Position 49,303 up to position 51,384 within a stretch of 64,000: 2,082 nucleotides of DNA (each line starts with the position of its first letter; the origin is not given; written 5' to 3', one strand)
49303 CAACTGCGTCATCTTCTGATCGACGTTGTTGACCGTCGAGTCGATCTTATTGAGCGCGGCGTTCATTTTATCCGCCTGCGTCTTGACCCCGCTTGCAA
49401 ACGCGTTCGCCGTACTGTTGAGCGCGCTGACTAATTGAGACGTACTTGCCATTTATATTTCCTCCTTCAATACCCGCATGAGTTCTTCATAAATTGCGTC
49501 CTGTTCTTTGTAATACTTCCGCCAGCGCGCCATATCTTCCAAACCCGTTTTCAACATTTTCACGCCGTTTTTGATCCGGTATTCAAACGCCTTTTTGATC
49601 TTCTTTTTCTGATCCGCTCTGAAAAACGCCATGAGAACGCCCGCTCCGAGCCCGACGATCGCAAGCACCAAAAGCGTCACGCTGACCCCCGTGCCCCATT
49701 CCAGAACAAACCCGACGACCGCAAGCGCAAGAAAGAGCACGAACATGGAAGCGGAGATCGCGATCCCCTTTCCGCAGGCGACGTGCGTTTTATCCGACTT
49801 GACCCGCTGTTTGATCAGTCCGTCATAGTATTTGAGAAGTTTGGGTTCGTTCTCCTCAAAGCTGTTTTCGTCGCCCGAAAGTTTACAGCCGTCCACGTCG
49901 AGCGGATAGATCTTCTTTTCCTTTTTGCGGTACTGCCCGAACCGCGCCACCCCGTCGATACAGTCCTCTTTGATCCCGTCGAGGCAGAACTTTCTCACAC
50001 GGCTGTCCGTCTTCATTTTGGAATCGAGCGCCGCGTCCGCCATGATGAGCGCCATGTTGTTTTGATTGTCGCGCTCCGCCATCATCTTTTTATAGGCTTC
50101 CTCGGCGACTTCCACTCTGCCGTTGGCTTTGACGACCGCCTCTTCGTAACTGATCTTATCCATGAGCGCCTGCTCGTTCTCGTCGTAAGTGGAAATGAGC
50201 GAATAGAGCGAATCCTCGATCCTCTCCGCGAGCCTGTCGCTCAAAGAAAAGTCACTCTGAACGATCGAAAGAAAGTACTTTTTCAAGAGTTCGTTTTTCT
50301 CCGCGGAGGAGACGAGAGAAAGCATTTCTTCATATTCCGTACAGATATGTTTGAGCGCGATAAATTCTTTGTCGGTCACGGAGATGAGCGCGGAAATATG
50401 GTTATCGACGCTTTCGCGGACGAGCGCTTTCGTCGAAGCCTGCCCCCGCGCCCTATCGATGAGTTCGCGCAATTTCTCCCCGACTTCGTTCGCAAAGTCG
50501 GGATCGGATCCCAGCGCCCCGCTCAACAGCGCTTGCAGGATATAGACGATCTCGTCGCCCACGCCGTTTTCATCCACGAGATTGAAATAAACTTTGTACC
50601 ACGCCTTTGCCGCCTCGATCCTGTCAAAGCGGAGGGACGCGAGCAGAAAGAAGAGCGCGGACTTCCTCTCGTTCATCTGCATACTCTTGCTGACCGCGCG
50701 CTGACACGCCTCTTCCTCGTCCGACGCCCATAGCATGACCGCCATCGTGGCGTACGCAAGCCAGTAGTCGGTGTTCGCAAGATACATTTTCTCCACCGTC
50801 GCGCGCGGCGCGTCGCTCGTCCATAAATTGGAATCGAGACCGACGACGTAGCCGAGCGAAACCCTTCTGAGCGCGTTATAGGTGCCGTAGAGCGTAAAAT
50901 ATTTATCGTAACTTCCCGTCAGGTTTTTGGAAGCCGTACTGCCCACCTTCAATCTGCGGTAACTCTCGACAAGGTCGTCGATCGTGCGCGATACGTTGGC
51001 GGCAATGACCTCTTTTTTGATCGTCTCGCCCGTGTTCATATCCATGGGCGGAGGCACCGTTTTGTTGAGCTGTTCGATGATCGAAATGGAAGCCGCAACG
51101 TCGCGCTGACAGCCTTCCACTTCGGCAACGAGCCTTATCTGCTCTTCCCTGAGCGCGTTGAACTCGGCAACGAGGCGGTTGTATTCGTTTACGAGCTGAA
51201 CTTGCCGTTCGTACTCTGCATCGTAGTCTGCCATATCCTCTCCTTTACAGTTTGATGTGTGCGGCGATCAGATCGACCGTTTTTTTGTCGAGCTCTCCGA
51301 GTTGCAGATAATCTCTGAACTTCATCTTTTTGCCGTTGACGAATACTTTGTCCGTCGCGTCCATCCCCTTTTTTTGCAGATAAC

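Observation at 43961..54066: Seven translationally coupled genes I cannot match to any described system: Zn-ribbon/TPR/TIR-like protein, three coiled-coil 2-TM paralogues, two small proteins, AAA+ ATPase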

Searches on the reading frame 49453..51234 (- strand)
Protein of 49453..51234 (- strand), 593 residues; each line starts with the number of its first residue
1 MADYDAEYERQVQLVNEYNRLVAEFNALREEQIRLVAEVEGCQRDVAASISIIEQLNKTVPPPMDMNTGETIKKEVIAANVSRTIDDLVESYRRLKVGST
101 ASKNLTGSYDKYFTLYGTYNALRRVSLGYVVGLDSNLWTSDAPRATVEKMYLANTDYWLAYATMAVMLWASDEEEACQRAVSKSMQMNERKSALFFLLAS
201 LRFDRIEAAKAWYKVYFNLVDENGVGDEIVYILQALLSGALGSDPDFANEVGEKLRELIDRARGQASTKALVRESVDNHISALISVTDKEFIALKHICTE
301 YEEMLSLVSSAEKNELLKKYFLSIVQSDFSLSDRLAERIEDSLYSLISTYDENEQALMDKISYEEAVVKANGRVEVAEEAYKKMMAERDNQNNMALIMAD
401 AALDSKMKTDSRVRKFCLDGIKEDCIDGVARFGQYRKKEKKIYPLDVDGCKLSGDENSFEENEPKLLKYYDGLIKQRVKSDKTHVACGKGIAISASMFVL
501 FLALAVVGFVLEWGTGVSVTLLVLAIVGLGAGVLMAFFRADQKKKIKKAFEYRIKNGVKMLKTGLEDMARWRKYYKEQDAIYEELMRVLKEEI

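Call 3: search_protein_families(library=pfam, proteins=[window:49453-51234:-], max_evalue=1)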
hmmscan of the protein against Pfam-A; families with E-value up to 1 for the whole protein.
window:49453-51234:- (593 aa): 4 families
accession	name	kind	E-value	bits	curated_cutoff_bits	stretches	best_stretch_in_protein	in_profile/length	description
PF20990.2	DUF2207_C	-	0.00021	21.5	33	1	405-586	64-231/247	Predicted membrane protein (DUF2207) C-terminal domain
PF07332.16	Phage_holin_3_6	-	0.013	16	28.4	1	474-551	22-102/116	Putative Actinobacterial Holin-X, holin superfamily III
PF09221.15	Bacteriocin_IId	-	0.092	13.4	23.6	1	502-548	10-58/67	Bacteriocin class IId cyclical uberolysin-like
PF24575.1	TPR_Slam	-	0.1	13.5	35.2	1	333-405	21-94/104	Surface lipoprotein assembly modifier, N-terminal TPR repeats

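Call 4: search_protein_families(library=padloc, proteins=[window:49453-51234:-], max_evalue=1)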
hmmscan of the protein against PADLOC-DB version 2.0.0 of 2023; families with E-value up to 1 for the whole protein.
window:49453-51234:- (593 aa): 1 family
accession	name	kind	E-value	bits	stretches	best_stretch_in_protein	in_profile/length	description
PDLC03841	LeoBC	-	0.11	9.5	1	459-568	427-535/601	-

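Call 5: search_protein_families(library=ncbifam, proteins=[window:49453-51234:-], max_evalue=1)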
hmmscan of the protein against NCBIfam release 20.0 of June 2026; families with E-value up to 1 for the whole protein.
window:49453-51234:- (593 aa): 3 families
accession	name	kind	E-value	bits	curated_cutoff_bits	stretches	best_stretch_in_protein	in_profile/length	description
TIGR03651.1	circ_ocin_uber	subfamily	0.0043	17.4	30.7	1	503-548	14-64/73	circular bacteriocin, circularin A/uberolysin family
TIGR04447.1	PatC_TenC_TruC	domain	0.073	13.5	30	1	563-583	1-21/34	cyanobactin biosynthesis PatC/TenC/TruC family protein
NF051894.1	anti_phage_HalA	equivalog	0.092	11.9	250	1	500-551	238-291/338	anti-phage Hailong system effector protein HalA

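Call 7: search_solved_structures(query=window:49453-51234:-, max_evalue=1)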
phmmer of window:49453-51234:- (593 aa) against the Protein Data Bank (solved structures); distinct sequences matched with E-value up to 1: 1.
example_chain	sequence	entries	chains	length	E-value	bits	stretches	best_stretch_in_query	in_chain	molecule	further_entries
4q1i_A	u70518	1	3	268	0.65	11.8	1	84-139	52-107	Polyketide biosynthesis enoyl-CoA isomerase PksI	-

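Call 9: find_homologous_proteins(query=window:49453-51234:-, max_evalue=0.001)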
Query window:49453-51234:- (593 aa): 250 proteins with E <= 0.001 among 8000 candidates; the best 120 are listed.
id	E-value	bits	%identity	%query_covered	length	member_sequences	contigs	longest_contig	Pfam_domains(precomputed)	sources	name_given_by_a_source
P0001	0.0e+0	1288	99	100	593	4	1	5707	-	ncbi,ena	-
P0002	0.0e+0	1101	82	100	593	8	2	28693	-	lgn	-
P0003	0.0e+0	1089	82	100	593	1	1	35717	PF07332.17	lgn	-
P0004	0.0e+0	1084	81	100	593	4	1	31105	-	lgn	-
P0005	0.0e+0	1082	82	100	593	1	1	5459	PF07332.17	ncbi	-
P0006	0.0e+0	1082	82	100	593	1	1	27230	PF07332.17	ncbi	-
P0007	0.0e+0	1075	83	100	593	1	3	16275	-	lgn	-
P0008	0.0e+0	1047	80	100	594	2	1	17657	-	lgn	-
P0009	0.0e+0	1037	78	100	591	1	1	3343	-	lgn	-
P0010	1.5e-297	1006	75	100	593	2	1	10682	PF07332.17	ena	-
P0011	2.6e-297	1005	76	100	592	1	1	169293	-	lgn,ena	-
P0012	1.2e-295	999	75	100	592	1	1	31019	-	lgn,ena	-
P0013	1.2e-286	970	74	100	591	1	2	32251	-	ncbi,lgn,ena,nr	ncbi:MAG: hypothetical protein K2L70_03640 [Clostridia bacterium]|nr:hypothetical protein [Clostridi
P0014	2.2e-237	807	86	72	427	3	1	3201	-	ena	-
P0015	1.3e-232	791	62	100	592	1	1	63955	-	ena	-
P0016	4.5e-218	743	58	100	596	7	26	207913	-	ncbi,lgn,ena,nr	ncbi:MAG: hypothetical protein HFK09_07070 [Clostridia bacterium]|nr:hypothetical protein [Clostridi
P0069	2.2e-92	329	34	96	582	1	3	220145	-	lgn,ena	-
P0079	3.5e-91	325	34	95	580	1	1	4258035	-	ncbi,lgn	ncbi:hypothetical protein ABXS75_15915 [Roseburia hominis]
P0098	1.1e-88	316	35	95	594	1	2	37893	-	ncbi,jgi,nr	ncbi:MAG: hypothetical protein K0S04_1149 [Herbinix sp.]|jgi:hypothetical protein|nr:hypothetical pr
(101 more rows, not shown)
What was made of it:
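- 49453..51234 (-): g2, 593 aa: 2-TM paralogue A. N-terminal helical hairpin (6-59 / 68-116), helical-repeat core (119-438), beta-hairpin, TM hairpin (about 482-545), C-terminal helix to 590. More than 250 homologues, all 'hypothetical' (call 9).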

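Call 10: find_encoding_contigs(protein=P0079, flank=10000, max_places=2)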
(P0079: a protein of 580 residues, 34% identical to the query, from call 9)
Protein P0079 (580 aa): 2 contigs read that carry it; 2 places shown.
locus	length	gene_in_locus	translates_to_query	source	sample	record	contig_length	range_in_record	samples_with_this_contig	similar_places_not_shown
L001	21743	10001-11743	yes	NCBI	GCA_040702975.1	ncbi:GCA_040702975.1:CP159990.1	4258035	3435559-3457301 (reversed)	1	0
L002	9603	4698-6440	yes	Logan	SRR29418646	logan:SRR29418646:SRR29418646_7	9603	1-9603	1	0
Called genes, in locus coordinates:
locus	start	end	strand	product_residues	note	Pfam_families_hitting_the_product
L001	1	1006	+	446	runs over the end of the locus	PF13304:AAA_21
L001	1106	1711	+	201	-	PF02661:Fic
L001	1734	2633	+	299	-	PF01520:Amidase_3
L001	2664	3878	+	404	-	PF13240:Zn_Ribbon_1 (weak), PF01435:Peptidase_M48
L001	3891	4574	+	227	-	PF13308:YARHG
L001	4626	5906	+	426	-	-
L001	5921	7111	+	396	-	PF13421:Band_7_1, PF01145:Band_7, PF17032:Zn_ribbon_15 (faint), PF12773:DZR, PF13240:Zn_Ribbon_1, PF13248:Zn_ribbon_3 (weak)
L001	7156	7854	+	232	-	-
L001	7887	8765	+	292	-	-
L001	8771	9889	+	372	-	-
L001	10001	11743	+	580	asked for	-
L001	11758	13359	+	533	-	-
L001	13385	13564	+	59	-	-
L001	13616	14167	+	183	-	-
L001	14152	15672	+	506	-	PF00004:AAA, PF17862:AAA_lid_3 (weak)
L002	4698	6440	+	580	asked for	-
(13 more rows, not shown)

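Call 11: find_encoding_contigs(protein=P0016, flank=10000, max_places=2)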
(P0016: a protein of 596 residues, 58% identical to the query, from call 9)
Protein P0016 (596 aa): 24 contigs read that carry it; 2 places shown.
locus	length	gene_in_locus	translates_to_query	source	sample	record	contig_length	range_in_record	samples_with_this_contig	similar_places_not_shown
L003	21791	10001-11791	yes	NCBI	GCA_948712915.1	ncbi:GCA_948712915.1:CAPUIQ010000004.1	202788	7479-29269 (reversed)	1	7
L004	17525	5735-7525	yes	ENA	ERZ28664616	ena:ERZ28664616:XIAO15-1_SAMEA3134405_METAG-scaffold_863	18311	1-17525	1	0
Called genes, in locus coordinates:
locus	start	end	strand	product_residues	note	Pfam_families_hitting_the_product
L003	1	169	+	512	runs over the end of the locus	PF02142:MGS, PF01808:AICARFT_IMPCHas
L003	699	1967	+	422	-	PF02844:GARS_N, PF01071:GARS_A, PF02222:ATP-grasp (weak), PF02843:GARS_C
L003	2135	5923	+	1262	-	PF18072:FGAR-AT_linker, PF02769:AIRS_C, PF13507:GATase_5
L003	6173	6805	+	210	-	-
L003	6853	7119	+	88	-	-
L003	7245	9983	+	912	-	PF13676:TIR_2 (faint)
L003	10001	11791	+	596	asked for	-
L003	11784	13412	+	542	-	-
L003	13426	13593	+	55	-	-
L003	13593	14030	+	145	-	-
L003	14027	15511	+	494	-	PF00004:AAA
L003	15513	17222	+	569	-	-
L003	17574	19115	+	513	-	PF07556:DUF1538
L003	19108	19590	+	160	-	-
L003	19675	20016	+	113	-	PF00543:P-II (weak)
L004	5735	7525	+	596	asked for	-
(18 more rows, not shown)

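Call 20: find_encoding_contigs(protein=P0098, flank=10000, max_places=1)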
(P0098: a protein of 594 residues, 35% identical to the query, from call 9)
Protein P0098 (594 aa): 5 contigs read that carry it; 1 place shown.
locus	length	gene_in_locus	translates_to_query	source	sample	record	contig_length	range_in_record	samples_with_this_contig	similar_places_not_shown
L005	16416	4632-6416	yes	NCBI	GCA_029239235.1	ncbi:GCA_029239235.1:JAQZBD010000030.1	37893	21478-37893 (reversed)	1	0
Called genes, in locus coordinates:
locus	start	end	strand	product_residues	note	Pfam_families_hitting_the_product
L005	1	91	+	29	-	?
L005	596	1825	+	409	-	PF13421:Band_7_1, PF01145:Band_7 (weak), PF17032:Zn_ribbon_15 (faint), PF12773:DZR, PF13240:Zn_Ribbon_1 (faint)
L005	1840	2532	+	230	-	-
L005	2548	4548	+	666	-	-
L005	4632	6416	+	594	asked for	-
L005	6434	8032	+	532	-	-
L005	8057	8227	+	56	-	-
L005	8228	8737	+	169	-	-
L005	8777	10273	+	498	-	PF00004:AAA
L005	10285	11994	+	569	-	-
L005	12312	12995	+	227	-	PF09515:Thia_YuaJ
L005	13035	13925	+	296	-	PF01522:Polysacc_deac_1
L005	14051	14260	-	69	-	-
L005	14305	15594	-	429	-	PF01471:PG_binding_1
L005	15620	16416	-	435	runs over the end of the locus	PF01471:PG_binding_1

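Call 21: find_encoding_contigs(protein=P0069, flank=10000, max_places=1)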
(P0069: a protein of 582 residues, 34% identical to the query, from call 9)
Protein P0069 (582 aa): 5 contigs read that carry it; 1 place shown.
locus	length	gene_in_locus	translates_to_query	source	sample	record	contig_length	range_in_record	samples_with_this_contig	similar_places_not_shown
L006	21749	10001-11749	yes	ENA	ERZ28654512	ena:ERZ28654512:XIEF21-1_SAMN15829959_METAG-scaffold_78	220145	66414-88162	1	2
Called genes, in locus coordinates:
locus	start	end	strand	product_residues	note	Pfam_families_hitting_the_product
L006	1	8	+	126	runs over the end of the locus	PF14198:TnpV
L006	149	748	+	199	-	PF00239:Resolvase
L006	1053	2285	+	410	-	PF13421:Band_7_1, PF17032:Zn_ribbon_15 (faint), PF13240:Zn_Ribbon_1 (weak), PF18912:DZR_2 (faint), PF24460:DUF7575 (faint), PF12773:DZR, PF13240:Zn_Ribbon_1, PF13248:Zn_ribbon_3 (weak)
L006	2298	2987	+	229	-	-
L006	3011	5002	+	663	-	-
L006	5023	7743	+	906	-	-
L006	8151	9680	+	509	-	-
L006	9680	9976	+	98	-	-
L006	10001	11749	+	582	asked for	-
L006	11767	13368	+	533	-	-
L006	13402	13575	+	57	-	-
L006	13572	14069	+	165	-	-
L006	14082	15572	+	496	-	PF00004:AAA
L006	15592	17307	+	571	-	-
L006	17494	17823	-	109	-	PF12441:CopG_antitoxin (weak), PF21983:NikA-like, PF05713:MobC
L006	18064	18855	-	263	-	PF01695:IstB_IS21, PF00308:Bac_DnaA (weak), PF00004:AAA (weak)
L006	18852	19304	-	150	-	PF06970:RepA_N, PF13730:HTH_36 (weak)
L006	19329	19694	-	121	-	-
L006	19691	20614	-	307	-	PF17989:ALP_N, PF21522:MreB-like_C (weak)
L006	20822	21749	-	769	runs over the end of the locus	PF07719:TPR_2 (faint), PF13191:AAA_16 (faint), PF13401:AAA_22 (faint), PF17874:TPR_MalT (weak), PF13374:TPR_10 (faint), PF13424:TPR_12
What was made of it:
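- Tried and rejected: The 906-aa protein of locus L006 (a metagenome scaffold carrying a related cluster, call 21) is not a g1 homologue.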

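Call 26: search_protein_families(library=pfam, proteins=[L006:1053-2285:+, L006:2298-2987:+, L006:3011-5002:+, L006:5023-7743:+, L006:8151-9680:+, L006:9680-9976:+, L006:13402-13575:+, L006:13572-14069:+], max_evalue=0.1)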
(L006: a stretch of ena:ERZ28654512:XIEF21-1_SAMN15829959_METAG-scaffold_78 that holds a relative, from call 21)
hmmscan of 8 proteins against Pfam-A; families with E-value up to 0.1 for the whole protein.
L006:1053-2285:+ (410 aa): 17 families
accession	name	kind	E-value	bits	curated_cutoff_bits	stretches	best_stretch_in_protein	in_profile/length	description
PF13421.11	Band_7_1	-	1.8e-35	122.9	24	1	18-226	2-207/211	SPFH domain-Band 7 family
PF13240.11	Zn_Ribbon_1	-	1.5e-19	69.5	25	3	389-410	2-23/23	zinc-ribbon domain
PF12773.13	DZR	-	7.4e-16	58.5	27.3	2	335-382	1-45/45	Double zinc ribbon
PF13248.11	Zn_ribbon_3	-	2e-12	46.6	27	3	388-408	4-24/26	zinc-ribbon domain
PF17032.10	Zn_ribbon_15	-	3.9e-07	31.2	28.9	1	332-353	52-73/73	zinc-ribbon family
PF24460.1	DUF7575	-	2.1e-06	27.4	28.5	1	387-410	4-27/28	Domain of unknown function (DUF7575)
PF18912.6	DZR_2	-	3.5e-06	27.2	27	1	334-381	9-55/56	Double zinc ribbon domain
PF10571.15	UPF0547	-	8.8e-05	23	29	0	334-353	2-21/26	Uncharacterised protein family UPF0547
PF01145.31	Band_7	-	0.00027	21.5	23.6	1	116-230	60-162/176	SPFH domain / Band 7 family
PF24463.1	DUF7577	-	0.00053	20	28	1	388-410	4-26/27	Domain of unknown function (DUF7577)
PF07191.17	Zn_ribbon_6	-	0.003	18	25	2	334-383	2-50/67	Double zinc ribbon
PF23455.1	DUF7129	-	0.0069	16.6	30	1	349-372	14-37/45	Domain of unknown function (DUF7129)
PF09297.16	Zn_ribbon_NUD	-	0.012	15.7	24.8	1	345-369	2-28/32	NADH pyrophosphatase zinc ribbon domain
PF21344.3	Zn_ribbon_LysW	-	0.037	14.1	27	1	349-369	3-28/46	Alpha-aminoadipate carrier protein LysW-like, globular domain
PF08209.17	Sgf11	-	0.041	13.9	26.4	1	363-379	5-21/33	Sgf11 (transcriptional regulation protein)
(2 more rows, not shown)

L006:2298-2987:+ (229 aa): 1 family
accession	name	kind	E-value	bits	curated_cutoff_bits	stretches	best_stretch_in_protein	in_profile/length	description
PF15763.10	DUF4692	-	0.048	14.5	27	1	101-139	7-45/167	Regulator of human erythroid cell expansion (RHEX)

L006:3011-5002:+ (663 aa): 1 family
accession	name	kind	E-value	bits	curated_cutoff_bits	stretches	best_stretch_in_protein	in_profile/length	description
PF07282.18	Cas12f1-like_TNB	-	0.1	13.3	26.3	0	5-37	26-52/60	Cas12f1-like, TNB domain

L006:5023-7743:+ (906 aa): 7 families
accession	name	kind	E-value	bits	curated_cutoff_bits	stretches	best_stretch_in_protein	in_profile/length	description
PF05872.18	HerA_C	-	6.4e-05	22.2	22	1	620-747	236-361/502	Helicase HerA-like C-terminal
PF01935.23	DUF87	-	0.0016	19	23.2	1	386-622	3-216/220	Helicase HerA, central domain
PF04851.21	ResIII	-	0.003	17.9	22.5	0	411-451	23-64/164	Type III restriction enzyme, res subunit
PF12696.13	TraG-D_C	-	0.0078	16.6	22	1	670-727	14-79/126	TraM recognition site of TraD and TraG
PF10412.15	TrwB_AAD_bind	-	0.0089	15.4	20.5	0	408-434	12-38/387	Type IV secretion-system coupling protein DNA-binding domain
PF01580.24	FtsK_SpoIIIE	-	0.049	13.5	24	0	409-433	37-61/221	FtsK/SpoIIIE family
PF20720.3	nSTAND3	-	0.058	13.5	27.2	0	414-446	20-51/155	Novel STAND NTPase 3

L006:8151-9680:+ (509 aa): 4 families
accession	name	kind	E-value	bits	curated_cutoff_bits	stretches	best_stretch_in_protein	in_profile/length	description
PF20573.4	DUF6782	-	0.00066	19.4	27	1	401-462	57-115/241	Putative metallopeptidase family (DUF6782)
PF10263.15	SprT-like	-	0.0064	16.8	25.6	1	402-452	20-76/108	SprT-like family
PF20878.2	REST_helical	-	0.083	13.6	27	0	56-90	7-42/65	Helical region in REST corepressor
PF09768.15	Peptidase_M76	-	0.094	12.9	25.2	0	413-454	45-85/170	Peptidase M76 family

L006:9680-9976:+ (98 aa): 0 families

L006:13402-13575:+ (57 aa): 1 family
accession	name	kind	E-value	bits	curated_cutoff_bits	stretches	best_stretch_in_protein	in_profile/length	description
PF19901.4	DUF6374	-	0.031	14.3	25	1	7-44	6-43/59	Family of unknown function (DUF6374)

L006:13572-14069:+ (165 aa): 1 family
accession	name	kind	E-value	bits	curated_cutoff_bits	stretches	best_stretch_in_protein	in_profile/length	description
PF05228.19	CHASE4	-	0.067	13.8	26.2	0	129-156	16-43/140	CHASE4 domain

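Call 33: predict_structure(alignment_id=A1)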
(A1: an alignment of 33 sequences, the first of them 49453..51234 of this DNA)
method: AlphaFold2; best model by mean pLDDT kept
length: 593 residues; sequences in the alignment: 33
mean_pLDDT: 81.5   pTM: 0.57
mean pLDDT of the five models: 81.5, 80.8, 79.8, 78.8, 78.1
residues with pLDDT >= 90: 122; 70-90: 398; 50-70: 55; < 50: 18
segments of 3 or more residues with pLDDT < 50: 1-3, 65-71, 134-137
pLDDT, mean of each block of 10 residues (from residue 1): 63 90 92 89 84 67 47 64 72 64 80 80 79 53 76 79 85 84 89 89 84 86 73 75 78 82 81 89 85 91 92 92 77 68 82 86 84 80 75 81 75 84 90 91 90 90 91 87 85 87 83 78 84 86 85 90 93 93 90 51
secondary structure, 60 per line:
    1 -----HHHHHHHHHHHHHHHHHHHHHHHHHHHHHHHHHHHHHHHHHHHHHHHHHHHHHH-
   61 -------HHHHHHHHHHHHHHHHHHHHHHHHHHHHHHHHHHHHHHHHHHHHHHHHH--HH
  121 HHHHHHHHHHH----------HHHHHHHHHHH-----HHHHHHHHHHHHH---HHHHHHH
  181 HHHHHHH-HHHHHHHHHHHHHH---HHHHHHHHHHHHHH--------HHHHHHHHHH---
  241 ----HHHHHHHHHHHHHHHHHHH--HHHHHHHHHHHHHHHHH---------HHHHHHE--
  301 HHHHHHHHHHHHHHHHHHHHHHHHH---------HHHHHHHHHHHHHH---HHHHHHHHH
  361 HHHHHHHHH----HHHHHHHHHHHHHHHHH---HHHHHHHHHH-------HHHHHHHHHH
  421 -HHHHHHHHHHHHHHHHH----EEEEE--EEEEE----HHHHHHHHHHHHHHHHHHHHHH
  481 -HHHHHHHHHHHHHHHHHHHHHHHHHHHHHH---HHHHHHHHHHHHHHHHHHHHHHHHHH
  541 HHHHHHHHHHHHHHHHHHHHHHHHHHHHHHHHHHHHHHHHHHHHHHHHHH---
elements in order: H6-59 H68-116 H119-131 H142-152 H158-170 H174-187 H189-202 H206-219 H228-237 H245-263 H266-282 H292-297 H301-325 H335-348 H352-369 H374-390 H394-403 H411-420 H422-438 E443-447 E450-454 H459-480 H482-511 H515-590
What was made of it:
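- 49453..51234 (-): AF2 model has pLDDT 81.5 (call 33).
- The C-terminus is a TM hairpin followed by a long helix (call 33).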
